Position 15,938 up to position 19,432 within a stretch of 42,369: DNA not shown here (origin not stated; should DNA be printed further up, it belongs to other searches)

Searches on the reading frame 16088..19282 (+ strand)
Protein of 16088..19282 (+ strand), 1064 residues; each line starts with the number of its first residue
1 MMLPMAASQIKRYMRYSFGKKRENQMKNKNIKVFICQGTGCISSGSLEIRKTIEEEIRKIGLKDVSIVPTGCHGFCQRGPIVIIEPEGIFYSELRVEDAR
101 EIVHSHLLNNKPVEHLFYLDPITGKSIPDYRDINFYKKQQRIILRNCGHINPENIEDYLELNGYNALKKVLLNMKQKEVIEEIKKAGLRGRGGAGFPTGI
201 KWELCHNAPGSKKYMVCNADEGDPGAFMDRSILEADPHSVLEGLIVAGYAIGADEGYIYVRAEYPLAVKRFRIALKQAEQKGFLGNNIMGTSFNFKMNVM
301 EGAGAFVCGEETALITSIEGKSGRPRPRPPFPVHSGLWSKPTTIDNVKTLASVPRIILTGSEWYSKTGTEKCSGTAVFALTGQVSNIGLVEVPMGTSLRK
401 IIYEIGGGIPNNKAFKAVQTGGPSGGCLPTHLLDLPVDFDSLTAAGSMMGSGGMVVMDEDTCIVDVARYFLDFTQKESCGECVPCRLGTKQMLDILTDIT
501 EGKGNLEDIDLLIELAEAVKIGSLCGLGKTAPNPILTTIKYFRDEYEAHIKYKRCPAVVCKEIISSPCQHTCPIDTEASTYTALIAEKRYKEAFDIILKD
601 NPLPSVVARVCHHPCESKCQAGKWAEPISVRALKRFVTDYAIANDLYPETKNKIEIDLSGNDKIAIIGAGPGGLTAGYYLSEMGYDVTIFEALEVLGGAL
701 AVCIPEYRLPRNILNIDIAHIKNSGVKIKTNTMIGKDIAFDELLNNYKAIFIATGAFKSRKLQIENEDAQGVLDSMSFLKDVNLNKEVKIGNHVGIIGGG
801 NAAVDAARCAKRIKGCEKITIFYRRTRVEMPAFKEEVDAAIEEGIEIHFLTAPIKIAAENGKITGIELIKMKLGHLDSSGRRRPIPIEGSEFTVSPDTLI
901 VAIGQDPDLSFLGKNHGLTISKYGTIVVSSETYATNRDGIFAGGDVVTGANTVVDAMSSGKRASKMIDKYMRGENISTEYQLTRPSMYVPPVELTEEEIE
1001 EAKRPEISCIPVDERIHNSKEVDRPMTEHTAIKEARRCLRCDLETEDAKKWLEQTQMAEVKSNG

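Call 48: search_protein_families(library=pfam, proteins=[window:16088-19282:+], max_evalue=0.00001)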
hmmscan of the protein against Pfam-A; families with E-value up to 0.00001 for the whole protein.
window:16088-19282:+ (1064 aa): 8 families
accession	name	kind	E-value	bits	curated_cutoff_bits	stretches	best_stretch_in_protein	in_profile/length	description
PF01512.22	Complex1_51K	-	8.9e-47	159.2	31.2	1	183-355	1-150/150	Nuo51 FMN-binding domain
PF10589.14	NADH_4Fe-4S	-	5.7e-33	113.1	23.5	1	465-549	1-85/85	NADH-ubiquinone oxidoreductase-F iron-sulfur binding region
PF07992.20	Pyr_redox_2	-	1.3e-32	113.8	26.1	1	663-960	2-291/291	Pyridine nucleotide-disulphide oxidoreductase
PF14691.11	Fer4_20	-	1e-21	77.3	25.8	1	546-644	15-111/113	Dihydroprymidine dehydrogenase domain II, 4Fe-4S cluster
PF13738.12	Pyr_redox_3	-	7.1e-13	48.9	30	1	748-944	126-305/305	Pyridine nucleotide-disulphide oxidoreductase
PF13450.12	NAD_binding_8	-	5.2e-09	36.7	21.9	1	666-700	1-35/68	NAD(P)-binding Rossmann-like domain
PF00070.33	Pyr_redox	-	7e-08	33.3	22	0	793-868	1-79/82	Pyridine nucleotide-disulphide oxidoreductase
PF10531.15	SLBB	-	9.5e-06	25.8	27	0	377-426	1-53/55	SLBB domain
